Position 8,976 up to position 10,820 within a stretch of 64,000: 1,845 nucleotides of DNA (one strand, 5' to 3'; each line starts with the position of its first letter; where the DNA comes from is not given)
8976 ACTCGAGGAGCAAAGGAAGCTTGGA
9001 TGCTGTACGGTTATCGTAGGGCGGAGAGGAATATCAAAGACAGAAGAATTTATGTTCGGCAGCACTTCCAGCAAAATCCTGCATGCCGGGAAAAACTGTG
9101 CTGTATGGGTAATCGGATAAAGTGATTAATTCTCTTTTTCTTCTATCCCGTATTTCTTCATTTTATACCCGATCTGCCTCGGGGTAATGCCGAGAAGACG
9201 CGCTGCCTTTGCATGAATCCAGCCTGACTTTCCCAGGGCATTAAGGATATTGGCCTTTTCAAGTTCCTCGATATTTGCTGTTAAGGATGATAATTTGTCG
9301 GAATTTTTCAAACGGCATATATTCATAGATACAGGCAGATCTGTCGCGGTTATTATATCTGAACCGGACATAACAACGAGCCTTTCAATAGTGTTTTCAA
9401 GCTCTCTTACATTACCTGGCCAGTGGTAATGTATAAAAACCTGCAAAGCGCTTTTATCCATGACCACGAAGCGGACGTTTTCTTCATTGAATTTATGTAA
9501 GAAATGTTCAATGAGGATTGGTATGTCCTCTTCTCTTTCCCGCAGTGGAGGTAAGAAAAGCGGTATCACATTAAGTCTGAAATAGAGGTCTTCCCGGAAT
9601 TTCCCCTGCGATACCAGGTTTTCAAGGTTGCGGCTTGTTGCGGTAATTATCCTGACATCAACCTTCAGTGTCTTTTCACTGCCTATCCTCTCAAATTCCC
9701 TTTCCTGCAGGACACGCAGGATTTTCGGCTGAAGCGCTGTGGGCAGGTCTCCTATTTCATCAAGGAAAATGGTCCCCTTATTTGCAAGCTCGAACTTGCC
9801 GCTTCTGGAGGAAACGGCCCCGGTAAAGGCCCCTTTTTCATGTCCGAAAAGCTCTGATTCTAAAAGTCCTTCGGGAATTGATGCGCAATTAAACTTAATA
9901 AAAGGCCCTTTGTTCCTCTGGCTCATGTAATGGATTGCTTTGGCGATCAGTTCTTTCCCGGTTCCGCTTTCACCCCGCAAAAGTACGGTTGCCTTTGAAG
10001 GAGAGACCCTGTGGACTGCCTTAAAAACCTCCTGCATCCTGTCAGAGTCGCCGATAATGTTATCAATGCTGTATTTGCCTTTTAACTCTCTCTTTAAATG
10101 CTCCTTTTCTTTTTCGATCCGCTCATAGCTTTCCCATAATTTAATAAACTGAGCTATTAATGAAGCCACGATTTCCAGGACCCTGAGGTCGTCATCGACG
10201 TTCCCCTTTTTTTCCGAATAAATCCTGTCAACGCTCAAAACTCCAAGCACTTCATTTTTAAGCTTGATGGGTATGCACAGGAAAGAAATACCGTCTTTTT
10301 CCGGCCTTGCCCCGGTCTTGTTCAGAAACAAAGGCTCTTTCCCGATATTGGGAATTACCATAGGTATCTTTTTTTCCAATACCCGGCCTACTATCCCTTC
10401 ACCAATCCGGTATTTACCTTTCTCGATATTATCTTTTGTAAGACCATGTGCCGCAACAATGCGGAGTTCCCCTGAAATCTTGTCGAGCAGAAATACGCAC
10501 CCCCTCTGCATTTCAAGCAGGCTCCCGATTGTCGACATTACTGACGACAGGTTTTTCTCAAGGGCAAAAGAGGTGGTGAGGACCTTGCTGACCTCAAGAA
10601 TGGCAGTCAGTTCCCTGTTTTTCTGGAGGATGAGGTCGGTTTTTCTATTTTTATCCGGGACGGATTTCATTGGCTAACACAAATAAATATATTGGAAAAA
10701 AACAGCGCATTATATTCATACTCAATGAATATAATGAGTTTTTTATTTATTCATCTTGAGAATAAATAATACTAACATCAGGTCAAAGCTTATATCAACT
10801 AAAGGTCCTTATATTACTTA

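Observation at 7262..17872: A 69-bp dispersed repeat (65 of 69 nt identical) lies immediately 5' of two unrelated minus-strand genes, nagZ and thiL.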

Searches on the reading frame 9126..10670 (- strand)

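Call 7: search_protein_families(library=pfam, proteins=[window:9126-10670:-])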
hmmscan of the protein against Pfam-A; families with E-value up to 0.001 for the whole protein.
window:9126-10670:- (514 aa): 9 families
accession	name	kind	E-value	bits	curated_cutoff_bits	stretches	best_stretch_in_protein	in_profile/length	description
PF00158.32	Sigma54_activat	-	5.3e-74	247.9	20.2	1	205-371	1-167/168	Sigma-54 interaction domain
PF25601.1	AAA_lid_14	-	1.9e-26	92.1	27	1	377-449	1-74/87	AAA+ ATPase lid domain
PF14532.12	Sigma54_activ_2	-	7.9e-21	75.2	25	1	206-376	1-138/138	Sigma-54 interaction domain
PF01590.32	GAF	-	1e-14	55.7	22.4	1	37-174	2-131/133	GAF domain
PF02954.25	HTH_8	-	6.2e-13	48.7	22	1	467-507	2-42/42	Bacterial regulatory protein, Fis family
PF13185.12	GAF_2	-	1.1e-12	48.8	28.6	1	43-176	10-135/136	GAF domain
PF13492.12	GAF_3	-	1.1e-07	32.8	27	1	38-176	3-127/129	GAF domain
PF07728.20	AAA_5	-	2.6e-06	27.9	22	1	229-344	2-120/139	AAA domain (dynein-related subfamily)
PF00004.35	AAA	-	0.00073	20.4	21.2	0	229-347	1-110/131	ATPase family associated with various cellular activities (AAA)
